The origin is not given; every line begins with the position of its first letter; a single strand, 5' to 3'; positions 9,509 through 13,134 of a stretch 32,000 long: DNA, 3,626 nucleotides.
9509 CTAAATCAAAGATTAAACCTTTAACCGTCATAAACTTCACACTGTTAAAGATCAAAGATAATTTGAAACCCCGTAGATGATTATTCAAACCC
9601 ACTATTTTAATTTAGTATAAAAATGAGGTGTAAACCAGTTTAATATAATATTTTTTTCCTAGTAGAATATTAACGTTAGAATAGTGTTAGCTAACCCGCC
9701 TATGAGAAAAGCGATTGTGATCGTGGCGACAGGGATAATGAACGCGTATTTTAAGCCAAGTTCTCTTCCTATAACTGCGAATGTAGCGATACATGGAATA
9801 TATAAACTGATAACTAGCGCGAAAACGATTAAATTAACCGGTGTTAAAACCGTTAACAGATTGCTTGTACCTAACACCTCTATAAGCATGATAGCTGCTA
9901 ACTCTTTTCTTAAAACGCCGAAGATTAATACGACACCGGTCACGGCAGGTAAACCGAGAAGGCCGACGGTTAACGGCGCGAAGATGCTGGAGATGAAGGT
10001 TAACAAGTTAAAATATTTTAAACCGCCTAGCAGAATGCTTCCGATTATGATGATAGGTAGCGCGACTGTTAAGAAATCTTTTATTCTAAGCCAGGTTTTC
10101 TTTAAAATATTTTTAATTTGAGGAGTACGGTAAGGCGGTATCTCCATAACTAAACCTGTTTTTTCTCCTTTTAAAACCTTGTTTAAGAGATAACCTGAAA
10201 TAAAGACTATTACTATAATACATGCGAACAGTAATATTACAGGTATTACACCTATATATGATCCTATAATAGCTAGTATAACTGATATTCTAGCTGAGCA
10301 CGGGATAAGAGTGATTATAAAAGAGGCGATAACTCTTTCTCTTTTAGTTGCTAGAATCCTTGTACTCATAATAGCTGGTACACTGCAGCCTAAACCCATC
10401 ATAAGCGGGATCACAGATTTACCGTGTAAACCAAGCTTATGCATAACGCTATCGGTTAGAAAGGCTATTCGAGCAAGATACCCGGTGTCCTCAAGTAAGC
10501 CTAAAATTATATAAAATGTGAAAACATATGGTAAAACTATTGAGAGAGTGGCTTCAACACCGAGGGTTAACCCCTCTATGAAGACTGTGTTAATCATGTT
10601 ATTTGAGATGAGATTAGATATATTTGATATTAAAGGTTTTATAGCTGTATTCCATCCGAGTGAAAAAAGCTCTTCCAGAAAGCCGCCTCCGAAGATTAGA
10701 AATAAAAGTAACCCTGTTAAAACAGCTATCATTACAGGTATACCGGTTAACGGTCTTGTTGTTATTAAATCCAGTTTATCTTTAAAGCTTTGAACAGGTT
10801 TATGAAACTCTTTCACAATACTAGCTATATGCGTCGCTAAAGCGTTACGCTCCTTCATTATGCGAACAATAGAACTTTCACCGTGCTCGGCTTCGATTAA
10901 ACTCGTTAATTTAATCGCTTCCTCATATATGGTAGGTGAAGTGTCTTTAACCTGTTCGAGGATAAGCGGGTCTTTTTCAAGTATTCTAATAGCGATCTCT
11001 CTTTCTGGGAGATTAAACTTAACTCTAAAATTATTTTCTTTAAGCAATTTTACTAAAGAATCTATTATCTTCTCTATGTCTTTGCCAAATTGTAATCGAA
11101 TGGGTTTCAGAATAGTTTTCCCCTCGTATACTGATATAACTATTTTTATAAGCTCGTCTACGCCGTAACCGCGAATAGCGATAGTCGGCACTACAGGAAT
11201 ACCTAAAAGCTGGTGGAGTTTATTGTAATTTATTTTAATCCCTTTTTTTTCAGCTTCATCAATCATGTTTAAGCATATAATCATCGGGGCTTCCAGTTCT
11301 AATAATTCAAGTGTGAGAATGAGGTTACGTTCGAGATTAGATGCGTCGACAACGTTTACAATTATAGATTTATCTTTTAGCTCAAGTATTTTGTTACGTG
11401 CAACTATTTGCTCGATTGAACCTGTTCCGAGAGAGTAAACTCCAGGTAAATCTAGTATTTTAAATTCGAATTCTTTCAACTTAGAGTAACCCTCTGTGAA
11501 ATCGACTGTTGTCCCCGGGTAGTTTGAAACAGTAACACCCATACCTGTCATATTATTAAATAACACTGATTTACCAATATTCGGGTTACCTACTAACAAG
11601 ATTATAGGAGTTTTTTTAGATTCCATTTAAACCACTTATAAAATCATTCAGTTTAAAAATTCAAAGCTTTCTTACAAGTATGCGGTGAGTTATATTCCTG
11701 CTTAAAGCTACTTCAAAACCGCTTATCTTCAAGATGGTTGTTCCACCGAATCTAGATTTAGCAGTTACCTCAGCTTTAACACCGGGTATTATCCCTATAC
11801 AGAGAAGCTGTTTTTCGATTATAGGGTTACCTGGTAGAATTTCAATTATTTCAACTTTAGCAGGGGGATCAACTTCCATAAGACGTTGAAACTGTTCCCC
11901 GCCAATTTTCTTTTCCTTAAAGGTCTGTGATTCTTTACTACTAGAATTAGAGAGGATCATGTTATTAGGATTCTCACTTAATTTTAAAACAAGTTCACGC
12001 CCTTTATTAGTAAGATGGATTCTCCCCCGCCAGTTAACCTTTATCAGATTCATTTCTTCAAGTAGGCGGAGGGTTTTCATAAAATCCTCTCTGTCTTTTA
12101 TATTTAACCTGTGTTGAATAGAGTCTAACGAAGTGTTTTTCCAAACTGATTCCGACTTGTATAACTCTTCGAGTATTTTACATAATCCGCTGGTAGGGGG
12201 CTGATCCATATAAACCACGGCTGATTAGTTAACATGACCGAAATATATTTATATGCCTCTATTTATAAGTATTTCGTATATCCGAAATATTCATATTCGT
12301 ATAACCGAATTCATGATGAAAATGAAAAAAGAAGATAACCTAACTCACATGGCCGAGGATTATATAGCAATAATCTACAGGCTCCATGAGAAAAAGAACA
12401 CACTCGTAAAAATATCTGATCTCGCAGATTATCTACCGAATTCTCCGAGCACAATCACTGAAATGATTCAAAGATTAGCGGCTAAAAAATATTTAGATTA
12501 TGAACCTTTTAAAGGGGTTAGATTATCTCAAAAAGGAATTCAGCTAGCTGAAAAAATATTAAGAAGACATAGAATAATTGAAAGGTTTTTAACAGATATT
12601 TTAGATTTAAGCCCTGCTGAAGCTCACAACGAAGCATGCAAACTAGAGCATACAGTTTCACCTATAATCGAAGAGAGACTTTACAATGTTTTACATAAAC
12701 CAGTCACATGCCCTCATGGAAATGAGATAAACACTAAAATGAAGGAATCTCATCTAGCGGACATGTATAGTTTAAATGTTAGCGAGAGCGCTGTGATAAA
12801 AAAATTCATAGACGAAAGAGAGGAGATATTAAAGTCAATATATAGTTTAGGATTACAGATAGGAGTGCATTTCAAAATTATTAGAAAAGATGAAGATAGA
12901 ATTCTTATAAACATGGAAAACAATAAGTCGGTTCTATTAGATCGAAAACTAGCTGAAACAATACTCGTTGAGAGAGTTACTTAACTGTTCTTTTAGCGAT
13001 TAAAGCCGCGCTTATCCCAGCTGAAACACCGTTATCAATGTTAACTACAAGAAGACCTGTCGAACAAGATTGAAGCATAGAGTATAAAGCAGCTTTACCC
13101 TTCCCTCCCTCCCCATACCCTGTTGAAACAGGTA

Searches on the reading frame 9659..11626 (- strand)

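Call 7: search_protein_families(library=pfam, proteins=[window:9659-11626:-], max_evalue=0.001)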
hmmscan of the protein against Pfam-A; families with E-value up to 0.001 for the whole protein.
window:9659-11626:- (655 aa): 6 families
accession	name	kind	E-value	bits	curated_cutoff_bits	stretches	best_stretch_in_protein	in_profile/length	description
PF02421.24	FeoB_N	-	2.5e-56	190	27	1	9-161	3-154/156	Ferrous iron transport protein B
PF07670.19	Gate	-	1.2e-31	109.7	29.6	2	363-456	3-103/104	Nucleoside recognition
PF01926.29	MMR_HSR1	-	1.3e-19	70.8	21.9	1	9-120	2-112/113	50S ribosome-binding GTPase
PF07664.17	FeoB_C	-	4.1e-18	65.3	26.6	1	463-514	1-54/54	Ferrous iron transport protein B C terminus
PF17910.6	FeoB_Cyto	-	1.5e-10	41.8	23.4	1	180-269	1-86/90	FeoB cytosolic helical domain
PF09439.16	SRPRB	-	1.3e-06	28.4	25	1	5-109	2-96/178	Signal recognition particle receptor beta subunit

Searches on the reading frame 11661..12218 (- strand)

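Call 7: search_protein_families(library=pfam, proteins=[window:11661-12218:-], max_evalue=0.001)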
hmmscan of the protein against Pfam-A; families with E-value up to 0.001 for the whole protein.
window:11661-12218:- (185 aa): 1 family
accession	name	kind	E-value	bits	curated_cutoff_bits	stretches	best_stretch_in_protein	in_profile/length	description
PF04023.20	FeoA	-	3e-11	43.7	23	1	112-183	2-73/74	FeoA domain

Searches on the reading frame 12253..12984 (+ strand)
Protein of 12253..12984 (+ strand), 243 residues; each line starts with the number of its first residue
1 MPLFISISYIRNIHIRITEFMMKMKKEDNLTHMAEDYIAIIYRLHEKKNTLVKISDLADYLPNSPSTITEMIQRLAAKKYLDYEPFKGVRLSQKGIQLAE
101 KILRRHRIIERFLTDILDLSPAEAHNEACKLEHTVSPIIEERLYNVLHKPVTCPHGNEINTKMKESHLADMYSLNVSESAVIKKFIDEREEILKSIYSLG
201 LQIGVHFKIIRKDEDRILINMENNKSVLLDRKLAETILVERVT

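Call 7: search_protein_families(library=pfam, proteins=[window:12253-12984:+], max_evalue=0.001)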
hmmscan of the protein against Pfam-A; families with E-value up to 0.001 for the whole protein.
window:12253-12984:+ (243 aa): 3 families
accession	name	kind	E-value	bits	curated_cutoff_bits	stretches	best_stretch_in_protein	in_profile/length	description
PF02742.21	Fe_dep_repr_C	-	1.1e-27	96.2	27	1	93-159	2-68/70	Iron dependent repressor, metal binding and dimerisation domain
PF01325.25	Fe_dep_repress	-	4.8e-15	55.9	26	1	30-89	2-60/60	Iron dependent repressor, N-terminal DNA binding domain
PF04023.20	FeoA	-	1.1e-08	35.4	23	1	173-241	5-74/74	FeoA domain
